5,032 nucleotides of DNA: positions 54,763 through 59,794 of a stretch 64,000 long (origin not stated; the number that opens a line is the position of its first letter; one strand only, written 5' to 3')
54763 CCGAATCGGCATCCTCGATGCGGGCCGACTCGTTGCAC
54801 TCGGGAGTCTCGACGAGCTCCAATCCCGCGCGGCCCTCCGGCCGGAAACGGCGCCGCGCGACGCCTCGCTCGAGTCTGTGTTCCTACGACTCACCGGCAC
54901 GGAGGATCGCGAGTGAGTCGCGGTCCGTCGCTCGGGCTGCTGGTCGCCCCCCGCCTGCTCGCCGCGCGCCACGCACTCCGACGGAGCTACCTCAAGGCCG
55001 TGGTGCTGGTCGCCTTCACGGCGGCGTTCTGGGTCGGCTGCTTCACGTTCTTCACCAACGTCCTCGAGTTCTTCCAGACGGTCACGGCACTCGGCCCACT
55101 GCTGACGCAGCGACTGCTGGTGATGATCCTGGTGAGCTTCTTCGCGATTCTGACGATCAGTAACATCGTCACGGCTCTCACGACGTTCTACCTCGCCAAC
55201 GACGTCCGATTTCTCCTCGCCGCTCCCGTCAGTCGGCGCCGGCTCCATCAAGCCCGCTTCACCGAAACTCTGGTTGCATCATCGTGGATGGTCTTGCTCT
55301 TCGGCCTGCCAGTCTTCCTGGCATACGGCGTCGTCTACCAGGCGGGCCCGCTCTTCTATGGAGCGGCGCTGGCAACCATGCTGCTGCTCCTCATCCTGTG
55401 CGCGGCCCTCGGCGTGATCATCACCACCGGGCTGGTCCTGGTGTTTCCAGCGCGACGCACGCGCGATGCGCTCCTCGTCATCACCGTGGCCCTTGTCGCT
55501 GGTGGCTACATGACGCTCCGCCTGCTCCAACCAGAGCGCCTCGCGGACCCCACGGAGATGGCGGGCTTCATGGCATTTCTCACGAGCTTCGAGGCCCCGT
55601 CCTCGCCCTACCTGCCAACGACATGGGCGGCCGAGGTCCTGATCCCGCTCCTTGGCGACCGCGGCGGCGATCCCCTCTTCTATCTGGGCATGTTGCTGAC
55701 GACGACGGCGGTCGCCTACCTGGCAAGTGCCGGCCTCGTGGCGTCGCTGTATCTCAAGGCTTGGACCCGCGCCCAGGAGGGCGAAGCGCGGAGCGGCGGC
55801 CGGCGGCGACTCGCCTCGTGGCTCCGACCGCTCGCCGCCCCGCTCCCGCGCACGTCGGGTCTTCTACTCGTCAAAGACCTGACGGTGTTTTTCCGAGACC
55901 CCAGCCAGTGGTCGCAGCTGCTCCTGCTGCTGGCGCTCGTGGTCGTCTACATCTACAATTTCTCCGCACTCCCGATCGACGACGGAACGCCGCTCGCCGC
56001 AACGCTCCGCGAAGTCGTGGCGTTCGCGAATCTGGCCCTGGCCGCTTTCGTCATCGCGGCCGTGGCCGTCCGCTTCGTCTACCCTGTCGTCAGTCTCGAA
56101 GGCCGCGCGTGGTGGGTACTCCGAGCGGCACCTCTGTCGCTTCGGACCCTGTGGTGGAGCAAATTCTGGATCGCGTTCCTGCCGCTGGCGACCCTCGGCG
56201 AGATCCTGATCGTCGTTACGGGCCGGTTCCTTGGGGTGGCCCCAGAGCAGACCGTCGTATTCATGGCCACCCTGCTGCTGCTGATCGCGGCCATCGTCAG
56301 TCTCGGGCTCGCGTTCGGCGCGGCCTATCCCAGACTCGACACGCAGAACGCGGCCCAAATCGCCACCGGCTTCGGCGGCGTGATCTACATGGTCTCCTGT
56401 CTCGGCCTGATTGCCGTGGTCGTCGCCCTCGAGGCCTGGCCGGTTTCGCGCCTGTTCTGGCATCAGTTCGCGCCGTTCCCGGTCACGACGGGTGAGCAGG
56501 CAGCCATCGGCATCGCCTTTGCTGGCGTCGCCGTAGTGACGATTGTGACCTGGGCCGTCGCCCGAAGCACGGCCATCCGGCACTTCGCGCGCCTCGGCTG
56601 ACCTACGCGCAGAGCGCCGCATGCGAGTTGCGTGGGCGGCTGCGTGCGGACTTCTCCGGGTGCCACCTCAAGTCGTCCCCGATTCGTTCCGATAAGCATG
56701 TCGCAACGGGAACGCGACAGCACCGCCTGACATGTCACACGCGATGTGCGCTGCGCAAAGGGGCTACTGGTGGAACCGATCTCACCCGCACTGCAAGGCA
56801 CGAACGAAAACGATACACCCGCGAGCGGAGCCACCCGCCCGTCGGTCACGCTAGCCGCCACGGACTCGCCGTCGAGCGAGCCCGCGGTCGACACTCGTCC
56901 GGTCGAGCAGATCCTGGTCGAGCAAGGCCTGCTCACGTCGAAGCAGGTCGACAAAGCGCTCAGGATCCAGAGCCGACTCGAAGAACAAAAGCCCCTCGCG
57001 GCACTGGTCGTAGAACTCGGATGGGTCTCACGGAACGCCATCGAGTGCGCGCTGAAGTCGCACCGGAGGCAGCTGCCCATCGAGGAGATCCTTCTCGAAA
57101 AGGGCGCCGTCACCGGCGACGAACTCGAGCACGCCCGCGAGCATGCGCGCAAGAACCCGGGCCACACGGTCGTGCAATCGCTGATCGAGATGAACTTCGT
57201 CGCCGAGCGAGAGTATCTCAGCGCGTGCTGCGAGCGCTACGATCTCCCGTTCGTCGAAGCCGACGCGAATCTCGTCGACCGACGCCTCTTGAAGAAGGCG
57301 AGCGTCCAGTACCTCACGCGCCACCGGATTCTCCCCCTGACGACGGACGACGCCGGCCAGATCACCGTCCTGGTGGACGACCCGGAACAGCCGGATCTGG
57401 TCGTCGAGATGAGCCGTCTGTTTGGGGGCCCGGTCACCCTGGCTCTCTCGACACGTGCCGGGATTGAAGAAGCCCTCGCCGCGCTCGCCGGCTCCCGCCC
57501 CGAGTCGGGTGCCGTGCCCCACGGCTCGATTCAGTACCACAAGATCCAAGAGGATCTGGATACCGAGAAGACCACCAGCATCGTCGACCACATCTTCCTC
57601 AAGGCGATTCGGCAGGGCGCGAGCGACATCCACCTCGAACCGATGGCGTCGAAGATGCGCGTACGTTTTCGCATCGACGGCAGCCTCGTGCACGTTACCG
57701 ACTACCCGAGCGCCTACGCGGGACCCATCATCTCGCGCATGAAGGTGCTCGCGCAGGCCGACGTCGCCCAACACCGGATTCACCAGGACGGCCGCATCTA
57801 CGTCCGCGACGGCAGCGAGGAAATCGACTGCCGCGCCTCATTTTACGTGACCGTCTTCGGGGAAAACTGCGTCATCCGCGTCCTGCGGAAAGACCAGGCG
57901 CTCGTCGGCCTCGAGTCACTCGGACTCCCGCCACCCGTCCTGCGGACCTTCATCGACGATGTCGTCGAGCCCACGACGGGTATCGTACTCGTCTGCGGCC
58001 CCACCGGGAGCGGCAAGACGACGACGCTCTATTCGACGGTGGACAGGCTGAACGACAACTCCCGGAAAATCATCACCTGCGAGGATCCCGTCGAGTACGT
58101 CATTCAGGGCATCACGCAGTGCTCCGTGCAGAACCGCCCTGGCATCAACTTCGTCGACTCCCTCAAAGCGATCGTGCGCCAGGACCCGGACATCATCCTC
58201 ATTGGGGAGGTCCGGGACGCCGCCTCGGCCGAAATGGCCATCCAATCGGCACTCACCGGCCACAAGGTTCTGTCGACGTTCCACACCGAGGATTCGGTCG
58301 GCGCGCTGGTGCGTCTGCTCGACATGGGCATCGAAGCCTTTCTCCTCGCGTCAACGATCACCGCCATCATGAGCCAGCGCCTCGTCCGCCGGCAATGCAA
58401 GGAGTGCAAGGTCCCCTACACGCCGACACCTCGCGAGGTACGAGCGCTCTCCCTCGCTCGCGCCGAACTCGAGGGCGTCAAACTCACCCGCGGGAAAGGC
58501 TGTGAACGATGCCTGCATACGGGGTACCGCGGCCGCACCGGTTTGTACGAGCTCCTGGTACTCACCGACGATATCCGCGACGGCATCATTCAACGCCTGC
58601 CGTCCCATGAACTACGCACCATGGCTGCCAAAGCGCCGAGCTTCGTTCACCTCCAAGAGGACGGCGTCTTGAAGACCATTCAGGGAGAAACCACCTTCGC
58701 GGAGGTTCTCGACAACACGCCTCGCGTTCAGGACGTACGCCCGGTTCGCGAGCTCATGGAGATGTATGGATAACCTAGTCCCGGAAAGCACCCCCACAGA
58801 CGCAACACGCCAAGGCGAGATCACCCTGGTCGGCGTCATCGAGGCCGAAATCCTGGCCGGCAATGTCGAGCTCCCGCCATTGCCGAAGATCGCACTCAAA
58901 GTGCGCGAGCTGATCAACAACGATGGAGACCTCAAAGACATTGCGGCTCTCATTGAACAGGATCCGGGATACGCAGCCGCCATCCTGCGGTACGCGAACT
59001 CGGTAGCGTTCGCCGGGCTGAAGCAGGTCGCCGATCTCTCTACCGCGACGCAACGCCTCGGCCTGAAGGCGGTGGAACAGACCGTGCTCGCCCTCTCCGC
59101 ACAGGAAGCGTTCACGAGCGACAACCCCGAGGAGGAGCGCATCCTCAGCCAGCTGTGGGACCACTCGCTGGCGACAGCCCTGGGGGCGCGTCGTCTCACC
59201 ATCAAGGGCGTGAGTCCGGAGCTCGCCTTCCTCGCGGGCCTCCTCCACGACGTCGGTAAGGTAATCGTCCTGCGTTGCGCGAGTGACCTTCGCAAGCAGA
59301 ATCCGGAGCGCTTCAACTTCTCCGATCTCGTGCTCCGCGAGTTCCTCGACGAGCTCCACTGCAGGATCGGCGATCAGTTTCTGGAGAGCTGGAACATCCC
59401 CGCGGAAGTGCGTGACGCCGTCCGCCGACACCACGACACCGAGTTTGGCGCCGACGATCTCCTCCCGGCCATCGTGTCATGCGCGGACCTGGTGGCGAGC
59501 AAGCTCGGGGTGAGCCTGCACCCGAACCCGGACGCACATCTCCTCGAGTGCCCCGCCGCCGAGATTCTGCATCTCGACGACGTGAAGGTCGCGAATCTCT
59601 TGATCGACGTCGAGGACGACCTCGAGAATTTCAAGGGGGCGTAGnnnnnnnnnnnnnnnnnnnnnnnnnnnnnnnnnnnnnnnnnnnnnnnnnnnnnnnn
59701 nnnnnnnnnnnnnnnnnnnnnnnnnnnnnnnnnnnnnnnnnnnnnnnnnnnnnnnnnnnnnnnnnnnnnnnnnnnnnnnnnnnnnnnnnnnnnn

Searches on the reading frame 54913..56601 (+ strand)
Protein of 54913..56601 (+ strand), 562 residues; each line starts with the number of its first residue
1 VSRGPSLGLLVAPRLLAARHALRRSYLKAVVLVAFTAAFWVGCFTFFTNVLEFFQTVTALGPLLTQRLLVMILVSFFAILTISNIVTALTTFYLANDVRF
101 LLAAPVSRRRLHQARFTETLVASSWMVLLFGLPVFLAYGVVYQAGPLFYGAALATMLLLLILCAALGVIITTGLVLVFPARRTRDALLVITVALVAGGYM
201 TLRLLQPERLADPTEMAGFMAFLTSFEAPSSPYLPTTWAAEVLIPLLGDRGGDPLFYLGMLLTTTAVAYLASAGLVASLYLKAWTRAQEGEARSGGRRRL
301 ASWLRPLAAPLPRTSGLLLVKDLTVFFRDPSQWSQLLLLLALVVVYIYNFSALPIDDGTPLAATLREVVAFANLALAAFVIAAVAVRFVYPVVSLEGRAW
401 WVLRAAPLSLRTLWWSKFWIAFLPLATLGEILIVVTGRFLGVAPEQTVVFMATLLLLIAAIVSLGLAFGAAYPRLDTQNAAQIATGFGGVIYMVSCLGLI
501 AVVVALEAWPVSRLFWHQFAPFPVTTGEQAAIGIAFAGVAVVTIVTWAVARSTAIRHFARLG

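Call 50: search_protein_families(library=pfam, proteins=[window:54913-56601:+], max_evalue=0.0001)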
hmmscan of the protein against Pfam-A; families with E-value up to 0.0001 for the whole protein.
window:54913-56601:+ (562 aa): 1 family
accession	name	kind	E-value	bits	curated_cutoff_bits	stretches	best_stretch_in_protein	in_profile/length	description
PF16949.11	ABC_tran_2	-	7.6e-105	352.2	25.7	1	22-559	3-538/542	Putative ATP-binding cassette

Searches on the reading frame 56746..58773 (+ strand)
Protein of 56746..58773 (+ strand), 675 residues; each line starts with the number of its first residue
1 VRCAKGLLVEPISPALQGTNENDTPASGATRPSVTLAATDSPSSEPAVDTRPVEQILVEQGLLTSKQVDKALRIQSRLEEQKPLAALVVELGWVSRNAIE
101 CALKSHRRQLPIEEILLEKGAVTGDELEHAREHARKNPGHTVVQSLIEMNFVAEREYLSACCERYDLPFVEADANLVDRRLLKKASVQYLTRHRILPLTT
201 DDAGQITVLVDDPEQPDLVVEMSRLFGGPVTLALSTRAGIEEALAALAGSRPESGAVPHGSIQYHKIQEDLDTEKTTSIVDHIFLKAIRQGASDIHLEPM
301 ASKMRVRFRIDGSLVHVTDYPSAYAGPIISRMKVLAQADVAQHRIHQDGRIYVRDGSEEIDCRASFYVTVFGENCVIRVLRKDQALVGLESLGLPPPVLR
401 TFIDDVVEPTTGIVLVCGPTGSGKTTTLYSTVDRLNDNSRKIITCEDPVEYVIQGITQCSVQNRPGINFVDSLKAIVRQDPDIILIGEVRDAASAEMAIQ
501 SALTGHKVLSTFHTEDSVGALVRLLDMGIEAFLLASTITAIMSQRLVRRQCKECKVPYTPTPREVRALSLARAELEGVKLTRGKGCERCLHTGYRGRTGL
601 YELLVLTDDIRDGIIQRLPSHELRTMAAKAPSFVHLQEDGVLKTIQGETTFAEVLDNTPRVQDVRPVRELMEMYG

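Call 50: search_protein_families(library=pfam, proteins=[window:56746-58773:+], max_evalue=0.0001)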
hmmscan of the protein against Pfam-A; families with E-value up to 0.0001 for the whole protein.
window:56746-58773:+ (675 aa): 4 families
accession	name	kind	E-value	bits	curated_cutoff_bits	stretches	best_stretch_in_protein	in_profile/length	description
PF00437.27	T2SSE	-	1.9e-108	362.9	24.9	1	273-655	5-369/370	Type II/IV secretion system protein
PF05157.20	MshEN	-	1.3e-11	44.7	23.1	1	165-251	1-87/90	MshEN domain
PF10415.14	FumaraseC_C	-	8.7e-07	29.7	32.5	0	51-75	26-50/54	Fumarase C C-terminus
PF25199.1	nSTAND_NTPase5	-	7.6e-05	23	34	0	407-479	37-111/145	Novel STAND NTPase 5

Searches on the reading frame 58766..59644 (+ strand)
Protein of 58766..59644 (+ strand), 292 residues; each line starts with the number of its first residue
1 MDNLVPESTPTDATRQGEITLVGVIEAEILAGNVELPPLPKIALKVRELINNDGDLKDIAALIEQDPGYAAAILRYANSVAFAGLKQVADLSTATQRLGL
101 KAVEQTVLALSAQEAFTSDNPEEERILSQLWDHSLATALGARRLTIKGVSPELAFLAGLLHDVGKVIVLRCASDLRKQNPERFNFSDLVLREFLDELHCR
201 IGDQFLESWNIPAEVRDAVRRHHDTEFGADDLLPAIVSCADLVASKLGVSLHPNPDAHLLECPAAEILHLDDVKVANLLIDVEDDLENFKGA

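Call 50: search_protein_families(library=pfam, proteins=[window:58766-59644:+], max_evalue=0.0001)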
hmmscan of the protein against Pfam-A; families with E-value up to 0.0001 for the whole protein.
window:58766-59644:+ (292 aa): 2 families
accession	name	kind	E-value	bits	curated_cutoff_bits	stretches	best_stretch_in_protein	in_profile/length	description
PF08668.18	HDOD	-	1e-41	143.1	22.9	1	36-224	1-195/196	HDOD domain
PF01966.28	HD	-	3.7e-10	40.6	22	1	131-241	2-111/116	HD domain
